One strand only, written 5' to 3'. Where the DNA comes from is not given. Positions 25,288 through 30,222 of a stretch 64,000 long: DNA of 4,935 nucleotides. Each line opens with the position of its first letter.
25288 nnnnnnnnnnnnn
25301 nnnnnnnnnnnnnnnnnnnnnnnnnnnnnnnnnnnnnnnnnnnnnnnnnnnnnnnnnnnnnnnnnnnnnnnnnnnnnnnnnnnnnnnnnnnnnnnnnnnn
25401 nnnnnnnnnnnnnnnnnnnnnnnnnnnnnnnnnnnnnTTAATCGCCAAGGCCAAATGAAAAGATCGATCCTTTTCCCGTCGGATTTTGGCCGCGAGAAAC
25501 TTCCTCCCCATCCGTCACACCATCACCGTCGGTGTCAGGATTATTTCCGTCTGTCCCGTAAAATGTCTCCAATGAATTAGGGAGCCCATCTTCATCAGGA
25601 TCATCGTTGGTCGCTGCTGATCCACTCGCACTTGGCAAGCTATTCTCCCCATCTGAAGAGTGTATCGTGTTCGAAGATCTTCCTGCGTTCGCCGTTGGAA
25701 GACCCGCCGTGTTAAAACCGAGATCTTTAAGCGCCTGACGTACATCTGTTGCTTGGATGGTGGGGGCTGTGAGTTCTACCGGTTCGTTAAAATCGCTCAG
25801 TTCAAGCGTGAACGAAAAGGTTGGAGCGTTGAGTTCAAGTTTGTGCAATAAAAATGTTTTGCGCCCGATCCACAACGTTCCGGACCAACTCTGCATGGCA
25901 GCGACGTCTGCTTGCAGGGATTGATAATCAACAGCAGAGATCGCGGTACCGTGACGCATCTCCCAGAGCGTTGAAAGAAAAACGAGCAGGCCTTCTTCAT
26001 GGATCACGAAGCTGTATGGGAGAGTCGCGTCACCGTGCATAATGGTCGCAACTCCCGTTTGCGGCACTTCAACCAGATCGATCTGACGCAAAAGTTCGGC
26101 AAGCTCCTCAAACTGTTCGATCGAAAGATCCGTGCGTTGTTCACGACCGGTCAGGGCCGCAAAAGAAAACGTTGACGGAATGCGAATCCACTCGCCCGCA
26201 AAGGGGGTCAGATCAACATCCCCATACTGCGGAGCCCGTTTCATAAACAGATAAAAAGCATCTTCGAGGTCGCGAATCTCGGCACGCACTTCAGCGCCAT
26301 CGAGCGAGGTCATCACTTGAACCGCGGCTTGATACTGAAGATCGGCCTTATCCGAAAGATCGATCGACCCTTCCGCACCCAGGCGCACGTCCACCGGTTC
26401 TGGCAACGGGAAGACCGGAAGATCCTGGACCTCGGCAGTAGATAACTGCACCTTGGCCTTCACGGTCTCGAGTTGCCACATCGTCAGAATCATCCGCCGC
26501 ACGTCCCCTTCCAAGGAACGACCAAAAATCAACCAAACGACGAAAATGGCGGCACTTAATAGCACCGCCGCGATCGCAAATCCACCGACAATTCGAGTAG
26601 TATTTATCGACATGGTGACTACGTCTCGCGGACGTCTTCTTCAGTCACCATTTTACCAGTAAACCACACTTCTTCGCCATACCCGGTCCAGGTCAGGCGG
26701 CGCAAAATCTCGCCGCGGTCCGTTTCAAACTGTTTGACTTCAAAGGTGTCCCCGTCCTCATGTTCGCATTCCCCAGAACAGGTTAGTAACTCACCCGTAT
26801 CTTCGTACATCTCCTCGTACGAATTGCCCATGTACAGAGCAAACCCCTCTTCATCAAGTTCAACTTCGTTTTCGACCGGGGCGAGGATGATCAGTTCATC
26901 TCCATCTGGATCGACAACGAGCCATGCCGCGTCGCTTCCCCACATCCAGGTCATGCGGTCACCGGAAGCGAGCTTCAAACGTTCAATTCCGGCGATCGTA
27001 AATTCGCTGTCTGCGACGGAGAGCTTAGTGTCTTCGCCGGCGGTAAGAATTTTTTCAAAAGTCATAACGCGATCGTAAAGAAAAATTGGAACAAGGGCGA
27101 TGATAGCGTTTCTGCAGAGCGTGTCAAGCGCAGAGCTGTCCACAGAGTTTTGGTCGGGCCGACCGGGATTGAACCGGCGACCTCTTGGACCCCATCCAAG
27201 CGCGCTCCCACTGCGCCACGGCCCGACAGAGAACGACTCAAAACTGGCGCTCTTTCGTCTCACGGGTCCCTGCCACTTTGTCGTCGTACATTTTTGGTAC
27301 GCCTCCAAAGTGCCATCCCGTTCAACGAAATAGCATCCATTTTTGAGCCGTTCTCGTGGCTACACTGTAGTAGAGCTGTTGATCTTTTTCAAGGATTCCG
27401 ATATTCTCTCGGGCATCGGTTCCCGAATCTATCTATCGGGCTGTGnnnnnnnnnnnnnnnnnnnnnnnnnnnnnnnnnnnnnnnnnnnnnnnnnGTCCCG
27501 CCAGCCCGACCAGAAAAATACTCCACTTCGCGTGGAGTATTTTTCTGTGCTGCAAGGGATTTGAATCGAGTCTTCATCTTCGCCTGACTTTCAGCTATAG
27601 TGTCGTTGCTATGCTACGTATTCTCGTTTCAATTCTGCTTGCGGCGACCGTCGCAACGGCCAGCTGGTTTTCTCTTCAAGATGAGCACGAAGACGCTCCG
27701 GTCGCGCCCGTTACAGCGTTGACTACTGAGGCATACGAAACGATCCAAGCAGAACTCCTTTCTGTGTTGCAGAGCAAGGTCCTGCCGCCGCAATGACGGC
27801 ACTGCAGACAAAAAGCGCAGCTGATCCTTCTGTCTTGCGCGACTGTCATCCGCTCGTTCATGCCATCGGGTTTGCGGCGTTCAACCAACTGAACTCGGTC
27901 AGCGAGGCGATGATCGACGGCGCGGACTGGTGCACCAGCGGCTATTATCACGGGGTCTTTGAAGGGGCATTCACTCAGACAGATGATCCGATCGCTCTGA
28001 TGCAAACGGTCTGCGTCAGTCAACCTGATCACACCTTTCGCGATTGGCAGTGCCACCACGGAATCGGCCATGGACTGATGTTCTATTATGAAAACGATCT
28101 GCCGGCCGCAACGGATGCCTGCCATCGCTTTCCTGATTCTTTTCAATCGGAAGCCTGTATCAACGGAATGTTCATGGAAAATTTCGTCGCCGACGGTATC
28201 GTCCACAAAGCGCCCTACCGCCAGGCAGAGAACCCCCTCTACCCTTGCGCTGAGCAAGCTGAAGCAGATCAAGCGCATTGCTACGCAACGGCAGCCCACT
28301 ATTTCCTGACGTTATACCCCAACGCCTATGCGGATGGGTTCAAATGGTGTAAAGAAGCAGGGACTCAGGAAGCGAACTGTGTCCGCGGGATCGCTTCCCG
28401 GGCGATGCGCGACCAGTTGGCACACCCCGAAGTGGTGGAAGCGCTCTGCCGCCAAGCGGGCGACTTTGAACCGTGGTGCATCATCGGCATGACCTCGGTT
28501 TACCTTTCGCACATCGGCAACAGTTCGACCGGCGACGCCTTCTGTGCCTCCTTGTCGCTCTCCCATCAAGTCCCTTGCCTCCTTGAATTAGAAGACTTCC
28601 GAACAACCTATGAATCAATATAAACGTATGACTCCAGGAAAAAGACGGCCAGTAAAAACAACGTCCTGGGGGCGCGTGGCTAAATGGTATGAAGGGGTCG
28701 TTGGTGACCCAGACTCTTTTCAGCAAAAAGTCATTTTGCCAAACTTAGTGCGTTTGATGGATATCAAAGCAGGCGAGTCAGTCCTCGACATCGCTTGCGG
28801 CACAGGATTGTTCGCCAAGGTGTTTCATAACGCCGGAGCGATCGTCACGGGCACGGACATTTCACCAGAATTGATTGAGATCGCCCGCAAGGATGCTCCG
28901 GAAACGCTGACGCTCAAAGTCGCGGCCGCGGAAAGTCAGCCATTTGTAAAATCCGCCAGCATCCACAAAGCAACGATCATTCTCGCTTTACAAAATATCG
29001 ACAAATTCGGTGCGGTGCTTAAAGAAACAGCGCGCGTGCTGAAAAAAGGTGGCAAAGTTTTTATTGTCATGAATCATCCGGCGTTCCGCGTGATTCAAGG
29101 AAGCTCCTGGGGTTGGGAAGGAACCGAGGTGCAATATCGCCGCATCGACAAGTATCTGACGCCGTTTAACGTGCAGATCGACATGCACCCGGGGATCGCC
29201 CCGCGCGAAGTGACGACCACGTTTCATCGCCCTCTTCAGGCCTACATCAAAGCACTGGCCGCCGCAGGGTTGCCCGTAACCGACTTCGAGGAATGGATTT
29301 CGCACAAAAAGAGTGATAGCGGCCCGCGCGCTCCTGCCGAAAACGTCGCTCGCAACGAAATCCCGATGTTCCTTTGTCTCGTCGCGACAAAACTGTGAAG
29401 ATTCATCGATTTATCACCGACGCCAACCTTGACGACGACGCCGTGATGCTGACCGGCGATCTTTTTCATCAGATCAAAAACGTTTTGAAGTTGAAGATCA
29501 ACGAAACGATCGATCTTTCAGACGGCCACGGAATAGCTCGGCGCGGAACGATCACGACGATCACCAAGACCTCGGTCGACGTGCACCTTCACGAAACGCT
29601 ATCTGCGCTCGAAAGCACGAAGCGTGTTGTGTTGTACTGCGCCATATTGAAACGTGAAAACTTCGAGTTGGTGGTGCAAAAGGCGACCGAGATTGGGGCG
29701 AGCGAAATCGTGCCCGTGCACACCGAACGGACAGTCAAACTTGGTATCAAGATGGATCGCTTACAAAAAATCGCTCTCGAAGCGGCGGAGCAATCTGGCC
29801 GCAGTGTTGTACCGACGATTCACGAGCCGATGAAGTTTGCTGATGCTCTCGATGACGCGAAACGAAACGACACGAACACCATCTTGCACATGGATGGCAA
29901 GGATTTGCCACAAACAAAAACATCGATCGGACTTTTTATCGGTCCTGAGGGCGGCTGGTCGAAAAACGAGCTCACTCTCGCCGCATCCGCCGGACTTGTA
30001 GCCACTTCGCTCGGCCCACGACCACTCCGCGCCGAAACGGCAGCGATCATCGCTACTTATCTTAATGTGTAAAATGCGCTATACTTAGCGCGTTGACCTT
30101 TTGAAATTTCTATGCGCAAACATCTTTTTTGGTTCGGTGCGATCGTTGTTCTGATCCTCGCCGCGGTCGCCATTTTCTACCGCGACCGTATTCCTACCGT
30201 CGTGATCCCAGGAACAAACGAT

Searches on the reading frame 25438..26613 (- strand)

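Call 91: search_protein_families(library=pfam, proteins=[window:25438-26613:-], max_evalue=0.0001)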
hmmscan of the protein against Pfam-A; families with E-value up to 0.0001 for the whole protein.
window:25438-26613:- (391 aa): 1 family
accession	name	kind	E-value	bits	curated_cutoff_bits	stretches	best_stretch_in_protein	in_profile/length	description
PF18884.5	TSP3_bac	-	7e-06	26.2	25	0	360-377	1-18/22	Bacterial TSP3 repeat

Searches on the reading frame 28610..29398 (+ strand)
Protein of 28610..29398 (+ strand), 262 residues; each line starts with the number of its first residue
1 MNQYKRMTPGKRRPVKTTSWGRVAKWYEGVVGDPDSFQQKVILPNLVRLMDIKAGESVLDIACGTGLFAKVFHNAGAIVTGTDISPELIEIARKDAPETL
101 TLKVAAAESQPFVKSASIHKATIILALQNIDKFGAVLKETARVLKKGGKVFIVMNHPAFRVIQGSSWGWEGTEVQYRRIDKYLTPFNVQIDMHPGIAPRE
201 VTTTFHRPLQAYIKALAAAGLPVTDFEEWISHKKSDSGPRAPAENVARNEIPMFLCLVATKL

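Call 91: search_protein_families(library=pfam, proteins=[window:28610-29398:+], max_evalue=0.0001)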
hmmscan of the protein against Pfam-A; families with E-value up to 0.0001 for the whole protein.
window:28610-29398:+ (262 aa): 7 families
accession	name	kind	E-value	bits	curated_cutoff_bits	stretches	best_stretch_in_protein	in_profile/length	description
PF08241.18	Methyltransf_11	-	9e-17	61.9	21.2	1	59-152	1-95/95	Methyltransferase domain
PF13649.12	Methyltransf_25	-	6.4e-15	56.1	27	1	58-148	1-97/97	Methyltransferase domain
PF01209.24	Ubie_methyltran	-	2.2e-11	44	20.1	1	46-153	39-152/233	ubiE/COQ5 methyltransferase family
PF13489.12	Methyltransf_23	-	3.3e-11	43.6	27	1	37-156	4-120/164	Methyltransferase domain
PF13847.12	Methyltransf_31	-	1.5e-09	38.1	27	1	52-152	1-109/145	Methyltransferase domain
PF08242.18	Methyltransf_12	-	3.2e-09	37.8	30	1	59-149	1-97/98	Methyltransferase domain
PF05175.20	MTS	-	4.1e-05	23.7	23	0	46-156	23-142/170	Methyltransferase small domain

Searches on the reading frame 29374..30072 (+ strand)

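Call 91: search_protein_families(library=pfam, proteins=[window:29374-30072:+], max_evalue=0.0001)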
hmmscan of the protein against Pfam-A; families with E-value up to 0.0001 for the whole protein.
window:29374-30072:+ (232 aa): 2 families
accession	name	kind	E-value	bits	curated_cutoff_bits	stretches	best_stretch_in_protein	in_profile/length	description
PF04452.19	Methyltrans_RNA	-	1.4e-43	148.7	23.9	1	81-228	3-161/165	RNA methyltransferase domain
PF20260.4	PUA_4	-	9.1e-08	32.5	23.9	1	26-70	1-45/48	RNA methyltransferase PUA domain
